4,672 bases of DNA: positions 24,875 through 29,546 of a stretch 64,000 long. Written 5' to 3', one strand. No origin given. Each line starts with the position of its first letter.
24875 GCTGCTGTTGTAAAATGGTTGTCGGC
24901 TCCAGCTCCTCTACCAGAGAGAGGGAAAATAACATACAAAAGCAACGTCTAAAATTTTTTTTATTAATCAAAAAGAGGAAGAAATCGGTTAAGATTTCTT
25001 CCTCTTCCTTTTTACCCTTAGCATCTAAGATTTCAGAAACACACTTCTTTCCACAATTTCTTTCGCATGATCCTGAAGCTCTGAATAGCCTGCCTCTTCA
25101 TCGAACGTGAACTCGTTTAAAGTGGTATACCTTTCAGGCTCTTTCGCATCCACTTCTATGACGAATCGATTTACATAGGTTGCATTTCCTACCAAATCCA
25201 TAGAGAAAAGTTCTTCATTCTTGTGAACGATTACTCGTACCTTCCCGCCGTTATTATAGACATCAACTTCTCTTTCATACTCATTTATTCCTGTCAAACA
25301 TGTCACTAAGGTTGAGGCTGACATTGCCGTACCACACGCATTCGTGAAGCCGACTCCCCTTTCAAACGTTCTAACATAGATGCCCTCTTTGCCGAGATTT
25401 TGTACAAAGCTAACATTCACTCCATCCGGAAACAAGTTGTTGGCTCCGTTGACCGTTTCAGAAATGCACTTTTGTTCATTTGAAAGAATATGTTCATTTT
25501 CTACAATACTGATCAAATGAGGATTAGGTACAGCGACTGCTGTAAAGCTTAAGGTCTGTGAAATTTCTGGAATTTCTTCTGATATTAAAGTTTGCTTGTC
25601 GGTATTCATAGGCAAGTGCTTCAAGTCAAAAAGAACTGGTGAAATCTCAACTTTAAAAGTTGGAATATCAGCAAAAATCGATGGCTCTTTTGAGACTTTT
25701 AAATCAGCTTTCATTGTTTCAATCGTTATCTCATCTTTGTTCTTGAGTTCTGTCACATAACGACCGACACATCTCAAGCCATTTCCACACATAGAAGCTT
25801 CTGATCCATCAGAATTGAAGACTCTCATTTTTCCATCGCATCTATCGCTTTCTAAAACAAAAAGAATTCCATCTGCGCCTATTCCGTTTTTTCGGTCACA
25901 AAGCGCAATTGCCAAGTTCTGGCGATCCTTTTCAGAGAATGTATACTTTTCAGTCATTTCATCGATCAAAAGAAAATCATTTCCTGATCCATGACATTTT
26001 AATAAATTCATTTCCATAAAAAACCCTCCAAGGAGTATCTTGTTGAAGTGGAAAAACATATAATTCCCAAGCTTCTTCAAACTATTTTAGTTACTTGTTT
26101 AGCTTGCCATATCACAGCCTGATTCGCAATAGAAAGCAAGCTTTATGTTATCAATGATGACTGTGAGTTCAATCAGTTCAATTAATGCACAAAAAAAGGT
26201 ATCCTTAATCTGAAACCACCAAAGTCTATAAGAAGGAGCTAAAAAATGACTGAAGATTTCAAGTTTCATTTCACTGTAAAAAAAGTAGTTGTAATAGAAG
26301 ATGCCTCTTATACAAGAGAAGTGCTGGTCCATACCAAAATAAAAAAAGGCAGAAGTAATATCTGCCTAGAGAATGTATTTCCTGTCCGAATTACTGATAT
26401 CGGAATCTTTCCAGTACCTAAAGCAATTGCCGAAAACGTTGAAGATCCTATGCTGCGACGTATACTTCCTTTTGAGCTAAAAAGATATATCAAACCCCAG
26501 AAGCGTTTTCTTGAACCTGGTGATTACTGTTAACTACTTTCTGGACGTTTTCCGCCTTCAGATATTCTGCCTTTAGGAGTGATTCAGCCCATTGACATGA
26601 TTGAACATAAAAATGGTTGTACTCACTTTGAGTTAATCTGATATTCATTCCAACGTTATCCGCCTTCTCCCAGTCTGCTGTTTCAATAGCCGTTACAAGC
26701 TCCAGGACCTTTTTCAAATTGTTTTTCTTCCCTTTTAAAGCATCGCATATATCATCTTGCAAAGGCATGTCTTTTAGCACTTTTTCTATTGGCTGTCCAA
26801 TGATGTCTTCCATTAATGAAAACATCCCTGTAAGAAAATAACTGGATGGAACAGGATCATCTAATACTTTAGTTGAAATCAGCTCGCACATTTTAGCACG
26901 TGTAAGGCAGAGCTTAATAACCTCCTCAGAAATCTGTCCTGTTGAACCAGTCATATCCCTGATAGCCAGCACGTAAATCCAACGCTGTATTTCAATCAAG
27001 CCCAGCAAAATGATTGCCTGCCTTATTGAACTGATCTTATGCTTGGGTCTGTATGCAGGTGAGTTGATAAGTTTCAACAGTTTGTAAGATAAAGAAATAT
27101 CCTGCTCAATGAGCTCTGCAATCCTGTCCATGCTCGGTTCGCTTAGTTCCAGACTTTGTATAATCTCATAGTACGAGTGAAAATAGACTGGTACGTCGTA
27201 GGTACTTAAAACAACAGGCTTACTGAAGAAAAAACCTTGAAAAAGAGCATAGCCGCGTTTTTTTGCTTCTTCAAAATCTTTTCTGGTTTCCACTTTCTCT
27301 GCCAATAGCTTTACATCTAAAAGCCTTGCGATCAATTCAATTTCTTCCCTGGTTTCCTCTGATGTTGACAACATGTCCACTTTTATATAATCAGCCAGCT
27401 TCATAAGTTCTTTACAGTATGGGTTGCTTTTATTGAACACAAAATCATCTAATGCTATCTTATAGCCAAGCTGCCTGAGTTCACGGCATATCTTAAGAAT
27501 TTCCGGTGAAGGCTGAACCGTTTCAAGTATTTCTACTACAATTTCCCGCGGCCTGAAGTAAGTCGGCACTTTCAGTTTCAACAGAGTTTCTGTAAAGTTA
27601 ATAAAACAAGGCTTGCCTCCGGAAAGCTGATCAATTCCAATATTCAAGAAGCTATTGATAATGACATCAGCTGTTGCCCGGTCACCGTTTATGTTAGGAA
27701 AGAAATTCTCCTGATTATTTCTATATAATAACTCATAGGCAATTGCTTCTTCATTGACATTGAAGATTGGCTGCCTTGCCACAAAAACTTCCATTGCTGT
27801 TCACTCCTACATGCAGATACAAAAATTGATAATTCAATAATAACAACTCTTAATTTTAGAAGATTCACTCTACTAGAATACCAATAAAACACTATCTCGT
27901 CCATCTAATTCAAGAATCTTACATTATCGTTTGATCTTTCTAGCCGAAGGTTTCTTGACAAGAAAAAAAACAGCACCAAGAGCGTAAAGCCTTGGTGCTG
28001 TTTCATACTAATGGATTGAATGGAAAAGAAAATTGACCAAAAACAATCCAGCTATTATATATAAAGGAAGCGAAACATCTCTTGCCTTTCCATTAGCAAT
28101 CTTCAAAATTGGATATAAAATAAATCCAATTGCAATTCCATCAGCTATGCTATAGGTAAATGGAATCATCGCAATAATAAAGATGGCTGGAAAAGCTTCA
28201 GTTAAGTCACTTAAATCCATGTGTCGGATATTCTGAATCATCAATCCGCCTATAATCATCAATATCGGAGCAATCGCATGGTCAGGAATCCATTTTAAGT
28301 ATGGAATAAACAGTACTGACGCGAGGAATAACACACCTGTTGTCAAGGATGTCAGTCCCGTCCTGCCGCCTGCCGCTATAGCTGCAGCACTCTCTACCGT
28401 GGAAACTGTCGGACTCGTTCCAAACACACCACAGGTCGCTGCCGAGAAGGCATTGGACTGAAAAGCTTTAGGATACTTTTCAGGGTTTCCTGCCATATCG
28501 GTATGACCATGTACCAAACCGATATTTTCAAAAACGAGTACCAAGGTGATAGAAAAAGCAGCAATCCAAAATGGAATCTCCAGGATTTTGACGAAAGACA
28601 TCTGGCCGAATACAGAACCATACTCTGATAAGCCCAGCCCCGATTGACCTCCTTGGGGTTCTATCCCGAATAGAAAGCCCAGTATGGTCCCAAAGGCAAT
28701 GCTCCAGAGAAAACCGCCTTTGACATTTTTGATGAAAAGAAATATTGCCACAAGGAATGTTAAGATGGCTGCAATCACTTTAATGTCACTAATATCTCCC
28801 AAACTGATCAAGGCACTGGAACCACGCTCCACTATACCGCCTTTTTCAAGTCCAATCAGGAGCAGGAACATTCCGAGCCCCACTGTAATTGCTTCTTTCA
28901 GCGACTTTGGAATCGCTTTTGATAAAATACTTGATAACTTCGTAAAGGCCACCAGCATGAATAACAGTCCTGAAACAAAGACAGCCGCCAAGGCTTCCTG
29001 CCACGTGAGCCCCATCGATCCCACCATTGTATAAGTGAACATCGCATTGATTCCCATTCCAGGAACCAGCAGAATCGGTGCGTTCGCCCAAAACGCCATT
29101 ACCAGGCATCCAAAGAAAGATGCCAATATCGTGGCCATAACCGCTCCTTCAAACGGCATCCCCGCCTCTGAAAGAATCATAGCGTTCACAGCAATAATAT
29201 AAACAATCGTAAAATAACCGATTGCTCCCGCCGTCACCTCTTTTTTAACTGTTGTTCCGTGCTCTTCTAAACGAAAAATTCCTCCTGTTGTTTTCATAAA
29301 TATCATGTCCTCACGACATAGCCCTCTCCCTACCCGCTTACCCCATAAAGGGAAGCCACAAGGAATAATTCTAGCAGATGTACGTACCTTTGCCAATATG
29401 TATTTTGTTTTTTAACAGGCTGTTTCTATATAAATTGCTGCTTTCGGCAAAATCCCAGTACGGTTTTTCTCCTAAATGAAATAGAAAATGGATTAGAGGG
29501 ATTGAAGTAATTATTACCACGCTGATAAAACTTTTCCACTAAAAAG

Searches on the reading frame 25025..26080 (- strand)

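Call 39: search_protein_families(library=pfam, proteins=[window:25025-26080:-], max_evalue=0.00001)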
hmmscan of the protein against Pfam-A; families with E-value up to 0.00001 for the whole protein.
window:25025-26080:- (351 aa): 1 family
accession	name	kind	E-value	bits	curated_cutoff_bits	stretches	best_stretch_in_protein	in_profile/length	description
PF01678.24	DAP_epimerase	-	5.7e-41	139.8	34.7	2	27-130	2-103/121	Diaminopimelate epimerase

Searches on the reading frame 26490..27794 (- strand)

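Call 39: search_protein_families(library=pfam, proteins=[window:26490-27794:-], max_evalue=0.00001)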
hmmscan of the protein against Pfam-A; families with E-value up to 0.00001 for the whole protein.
window:26490-27794:- (434 aa): 2 families
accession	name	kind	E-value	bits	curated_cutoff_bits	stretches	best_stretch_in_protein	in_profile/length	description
PF08668.18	HDOD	-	7.1e-20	71.8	22.9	1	206-326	6-128/196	HDOD domain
PF00563.25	EAL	-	9.2e-17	61.6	31.3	1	46-193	87-236/236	EAL domain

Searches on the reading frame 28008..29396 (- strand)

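Call 39: search_protein_families(library=pfam, proteins=[window:28008-29396:-], max_evalue=0.00001)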
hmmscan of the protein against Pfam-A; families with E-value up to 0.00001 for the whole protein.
window:28008-29396:- (462 aa): 1 family
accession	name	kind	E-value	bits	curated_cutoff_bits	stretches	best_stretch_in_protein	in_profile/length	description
PF00860.26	Xan_ur_permease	-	2.3e-32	112.6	27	1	52-421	2-387/389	Permease family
